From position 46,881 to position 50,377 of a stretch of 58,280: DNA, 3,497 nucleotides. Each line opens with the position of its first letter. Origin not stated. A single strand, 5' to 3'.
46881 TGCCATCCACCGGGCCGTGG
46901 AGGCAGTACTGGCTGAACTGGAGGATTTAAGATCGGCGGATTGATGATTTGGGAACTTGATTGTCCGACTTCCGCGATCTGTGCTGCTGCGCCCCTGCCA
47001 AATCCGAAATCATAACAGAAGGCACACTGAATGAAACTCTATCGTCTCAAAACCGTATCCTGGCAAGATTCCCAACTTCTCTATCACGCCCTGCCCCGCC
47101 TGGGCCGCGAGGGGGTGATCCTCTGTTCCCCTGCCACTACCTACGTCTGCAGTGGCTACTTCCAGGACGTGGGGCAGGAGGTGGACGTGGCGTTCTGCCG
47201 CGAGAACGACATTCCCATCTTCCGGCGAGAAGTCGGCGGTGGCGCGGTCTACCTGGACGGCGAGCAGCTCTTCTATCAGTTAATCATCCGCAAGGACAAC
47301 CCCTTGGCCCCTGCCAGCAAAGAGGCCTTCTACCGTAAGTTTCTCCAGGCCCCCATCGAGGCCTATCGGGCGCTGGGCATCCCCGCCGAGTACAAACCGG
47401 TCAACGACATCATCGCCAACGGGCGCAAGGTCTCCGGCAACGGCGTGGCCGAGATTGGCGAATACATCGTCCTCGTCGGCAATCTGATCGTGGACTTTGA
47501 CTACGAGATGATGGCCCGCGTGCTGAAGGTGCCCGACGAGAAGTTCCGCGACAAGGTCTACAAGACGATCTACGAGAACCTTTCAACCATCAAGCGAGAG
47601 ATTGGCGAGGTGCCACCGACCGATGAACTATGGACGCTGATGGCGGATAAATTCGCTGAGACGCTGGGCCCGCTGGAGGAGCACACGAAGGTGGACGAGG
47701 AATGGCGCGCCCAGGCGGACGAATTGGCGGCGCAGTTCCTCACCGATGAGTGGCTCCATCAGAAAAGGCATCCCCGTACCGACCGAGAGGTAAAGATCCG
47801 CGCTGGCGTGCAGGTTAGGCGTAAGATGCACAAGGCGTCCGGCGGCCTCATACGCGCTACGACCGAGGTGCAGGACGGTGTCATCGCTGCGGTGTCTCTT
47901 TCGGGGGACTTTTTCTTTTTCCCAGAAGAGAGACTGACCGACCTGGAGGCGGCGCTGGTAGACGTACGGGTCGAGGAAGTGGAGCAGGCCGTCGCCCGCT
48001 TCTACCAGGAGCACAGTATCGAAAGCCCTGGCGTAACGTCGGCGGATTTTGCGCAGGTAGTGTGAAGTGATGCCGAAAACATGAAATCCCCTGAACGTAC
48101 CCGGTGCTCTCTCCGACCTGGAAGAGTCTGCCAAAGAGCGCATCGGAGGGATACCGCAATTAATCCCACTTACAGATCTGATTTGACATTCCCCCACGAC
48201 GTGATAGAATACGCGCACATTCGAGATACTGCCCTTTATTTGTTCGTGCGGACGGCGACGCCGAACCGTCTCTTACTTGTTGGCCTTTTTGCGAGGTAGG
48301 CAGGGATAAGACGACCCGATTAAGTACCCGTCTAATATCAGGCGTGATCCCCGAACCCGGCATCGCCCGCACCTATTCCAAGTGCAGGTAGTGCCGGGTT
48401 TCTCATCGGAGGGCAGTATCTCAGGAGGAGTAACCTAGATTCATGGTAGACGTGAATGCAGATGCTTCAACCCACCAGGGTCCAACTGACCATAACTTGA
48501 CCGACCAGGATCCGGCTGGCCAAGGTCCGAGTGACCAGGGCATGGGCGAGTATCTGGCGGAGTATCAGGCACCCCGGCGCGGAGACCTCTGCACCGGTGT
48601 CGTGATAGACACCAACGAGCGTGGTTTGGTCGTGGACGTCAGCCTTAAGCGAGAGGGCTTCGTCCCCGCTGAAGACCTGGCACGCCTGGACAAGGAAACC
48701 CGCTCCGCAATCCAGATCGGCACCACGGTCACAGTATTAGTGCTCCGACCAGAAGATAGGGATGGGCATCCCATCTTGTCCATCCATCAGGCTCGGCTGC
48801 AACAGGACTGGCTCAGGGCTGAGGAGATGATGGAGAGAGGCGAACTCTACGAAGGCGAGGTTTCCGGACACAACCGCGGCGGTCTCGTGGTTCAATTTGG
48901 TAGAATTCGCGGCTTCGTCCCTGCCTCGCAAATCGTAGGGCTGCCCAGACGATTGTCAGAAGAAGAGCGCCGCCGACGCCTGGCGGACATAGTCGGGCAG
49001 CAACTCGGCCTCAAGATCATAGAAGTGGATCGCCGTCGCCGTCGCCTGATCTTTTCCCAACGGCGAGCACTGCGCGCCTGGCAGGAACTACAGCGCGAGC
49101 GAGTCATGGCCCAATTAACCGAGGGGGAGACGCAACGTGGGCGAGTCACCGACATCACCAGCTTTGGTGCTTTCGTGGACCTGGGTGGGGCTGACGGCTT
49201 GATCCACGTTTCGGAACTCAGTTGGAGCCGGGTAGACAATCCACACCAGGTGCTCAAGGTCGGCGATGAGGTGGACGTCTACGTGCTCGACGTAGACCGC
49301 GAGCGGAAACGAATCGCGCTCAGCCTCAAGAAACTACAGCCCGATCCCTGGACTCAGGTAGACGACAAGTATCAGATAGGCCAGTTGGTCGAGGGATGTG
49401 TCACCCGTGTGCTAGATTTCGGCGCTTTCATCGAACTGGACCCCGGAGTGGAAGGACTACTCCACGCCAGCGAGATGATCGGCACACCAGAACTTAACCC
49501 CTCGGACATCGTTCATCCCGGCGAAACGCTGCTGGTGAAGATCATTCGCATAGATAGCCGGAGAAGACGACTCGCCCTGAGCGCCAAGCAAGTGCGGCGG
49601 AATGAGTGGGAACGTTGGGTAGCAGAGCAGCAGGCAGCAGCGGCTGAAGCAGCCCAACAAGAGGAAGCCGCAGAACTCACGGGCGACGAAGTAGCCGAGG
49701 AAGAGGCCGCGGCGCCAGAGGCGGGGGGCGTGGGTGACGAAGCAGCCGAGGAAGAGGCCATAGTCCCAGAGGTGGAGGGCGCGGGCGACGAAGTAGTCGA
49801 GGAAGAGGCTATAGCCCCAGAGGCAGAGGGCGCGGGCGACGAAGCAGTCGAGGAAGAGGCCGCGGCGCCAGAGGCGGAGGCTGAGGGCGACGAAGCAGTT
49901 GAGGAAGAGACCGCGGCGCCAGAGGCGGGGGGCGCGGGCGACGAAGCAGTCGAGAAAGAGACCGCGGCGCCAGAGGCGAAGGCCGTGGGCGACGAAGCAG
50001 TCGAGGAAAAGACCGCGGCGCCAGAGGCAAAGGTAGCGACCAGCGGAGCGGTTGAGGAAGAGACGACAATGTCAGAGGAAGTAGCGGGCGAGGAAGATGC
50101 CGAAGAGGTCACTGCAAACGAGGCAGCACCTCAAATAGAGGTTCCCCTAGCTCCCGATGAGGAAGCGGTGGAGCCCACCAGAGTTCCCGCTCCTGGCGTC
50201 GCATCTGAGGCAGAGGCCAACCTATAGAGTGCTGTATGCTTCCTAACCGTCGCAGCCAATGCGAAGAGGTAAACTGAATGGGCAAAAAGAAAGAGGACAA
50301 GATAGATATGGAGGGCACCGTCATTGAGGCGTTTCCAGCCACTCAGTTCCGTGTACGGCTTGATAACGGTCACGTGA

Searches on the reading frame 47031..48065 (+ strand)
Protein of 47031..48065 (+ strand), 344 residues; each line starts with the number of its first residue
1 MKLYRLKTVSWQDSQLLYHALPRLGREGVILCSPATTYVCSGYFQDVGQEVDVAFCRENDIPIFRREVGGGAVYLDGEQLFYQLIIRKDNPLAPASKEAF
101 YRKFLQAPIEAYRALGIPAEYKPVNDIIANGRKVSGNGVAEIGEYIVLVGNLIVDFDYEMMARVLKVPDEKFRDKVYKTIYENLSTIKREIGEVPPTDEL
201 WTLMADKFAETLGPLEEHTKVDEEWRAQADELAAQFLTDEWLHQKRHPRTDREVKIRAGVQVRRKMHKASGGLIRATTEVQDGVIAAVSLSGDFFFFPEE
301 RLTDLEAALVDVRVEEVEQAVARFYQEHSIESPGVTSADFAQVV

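Call 5: search_protein_families(library=pfam, proteins=[window:47031-48065:+], max_evalue=0.01)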
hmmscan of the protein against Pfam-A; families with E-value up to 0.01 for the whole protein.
window:47031-48065:+ (344 aa): 3 families
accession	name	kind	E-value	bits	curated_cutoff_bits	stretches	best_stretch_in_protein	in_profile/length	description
PF21948.1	LplA-B_cat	-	5.1e-36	124.9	27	1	25-208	20-199/200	Lipoyl protein ligase A/B catalytic domain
PF10437.14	Lip_prot_lig_C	-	5.1e-07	30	24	1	265-342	8-83/85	Bacterial lipoate protein ligase C-terminus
PF03099.24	BPL_LplA_LipB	-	6.9e-06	26.5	21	1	58-157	23-133/133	Biotin/lipoate A/B protein ligase family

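Call 31: search_protein_families(library=ncbifam, proteins=[window:47031-48065:+], max_evalue=0.001)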
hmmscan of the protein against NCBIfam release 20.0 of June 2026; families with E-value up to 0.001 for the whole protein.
window:47031-48065:+ (344 aa): 5 families
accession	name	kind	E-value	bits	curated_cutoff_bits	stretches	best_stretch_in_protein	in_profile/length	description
TIGR00545.2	lipoyltrans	equivalog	4.1e-42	144.3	280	1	36-331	38-316/328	lipoate--protein ligase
NF053790.1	LplA_LipA_fuse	exception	6.3e-31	107.6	800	1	40-322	45-304/606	bifunctional lipoate--protein ligase/lipoyl synthase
NF053751.1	LplAB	exception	2.7e-30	105.5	550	2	38-244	142-346/348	lipoate-protein ligase LplAB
NF053750.1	LplA_large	exception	1.6e-28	99.8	480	1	37-244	41-247/248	lipoate-protein ligase large subunit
NF053749.1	LplB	equivalog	8.6e-18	64.3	65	1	267-343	3-81/86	lipoate-protein ligase small subunit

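Call 71: search_solved_structures(query=window:47031-48065:+, max_evalue=0.001)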
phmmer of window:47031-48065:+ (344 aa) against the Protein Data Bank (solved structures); distinct sequences matched with E-value up to 0.001: 8.
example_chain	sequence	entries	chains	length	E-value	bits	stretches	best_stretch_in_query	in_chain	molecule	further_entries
1vqz_A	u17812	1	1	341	2.3e-19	73.3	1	39-312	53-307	lipoate-protein ligase, putative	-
8cri_A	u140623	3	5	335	8.5e-19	71.4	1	39-314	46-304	lipoate--protein ligase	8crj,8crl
2ars_A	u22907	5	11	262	1.2e-18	70.9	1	39-241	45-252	Lipoate-protein ligase A | PUTATIVE LIPOATE PROTEIN LIGASE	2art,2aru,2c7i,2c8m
3r07_A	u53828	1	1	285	1.7e-18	70.5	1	39-241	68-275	Lipoate-protein ligase A subunit 1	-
6jom_A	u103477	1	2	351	5.7e-18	68.7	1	35-315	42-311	Lipoate--protein ligase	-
5ij6_A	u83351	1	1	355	4.7e-17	65.7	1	38-327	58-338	Lipoate--protein ligase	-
5iby_A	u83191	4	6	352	2.7e-15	59.9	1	39-317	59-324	Lipoate--protein ligase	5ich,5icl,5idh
3r07_C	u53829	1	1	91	9.3e-10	41.7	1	264-343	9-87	Putative lipoate-protein ligase A subunit 2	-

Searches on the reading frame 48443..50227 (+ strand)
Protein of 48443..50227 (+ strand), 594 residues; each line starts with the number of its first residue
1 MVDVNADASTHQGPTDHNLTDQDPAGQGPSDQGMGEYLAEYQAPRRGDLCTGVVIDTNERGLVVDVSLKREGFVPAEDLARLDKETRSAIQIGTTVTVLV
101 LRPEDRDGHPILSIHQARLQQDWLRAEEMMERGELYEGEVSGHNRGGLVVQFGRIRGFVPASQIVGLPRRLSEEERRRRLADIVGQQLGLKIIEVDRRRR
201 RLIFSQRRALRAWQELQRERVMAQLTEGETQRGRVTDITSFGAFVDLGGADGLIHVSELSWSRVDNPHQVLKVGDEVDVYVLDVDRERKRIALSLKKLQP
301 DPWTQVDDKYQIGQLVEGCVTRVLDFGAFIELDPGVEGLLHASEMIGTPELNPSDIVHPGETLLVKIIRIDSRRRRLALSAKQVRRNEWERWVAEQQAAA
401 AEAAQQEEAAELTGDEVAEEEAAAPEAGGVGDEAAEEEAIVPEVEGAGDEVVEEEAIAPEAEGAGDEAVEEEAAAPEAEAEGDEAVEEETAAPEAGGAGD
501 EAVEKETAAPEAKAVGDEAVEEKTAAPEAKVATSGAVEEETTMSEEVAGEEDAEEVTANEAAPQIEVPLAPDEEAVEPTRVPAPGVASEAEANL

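Call 5: search_protein_families(library=pfam, proteins=[window:48443-50227:+], max_evalue=0.01)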
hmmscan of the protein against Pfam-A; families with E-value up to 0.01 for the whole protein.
window:48443-50227:+ (594 aa): 4 families
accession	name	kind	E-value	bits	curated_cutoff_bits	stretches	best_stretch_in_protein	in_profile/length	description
PF00575.29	S1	-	2.2e-67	223.8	22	4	226-296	3-74/74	S1 RNA binding domain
PF23459.1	S1_RRP5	-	3.7e-14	53.5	27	2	225-295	1-72/72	RRP5 S1 domain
PF13509.12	S1_2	-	5.7e-09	36.4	21.8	0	228-281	2-48/61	S1 domain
PF21710.3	Spt6_S1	-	0.00021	22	27.5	0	312-380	16-85/91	Spt6, S1/OB domain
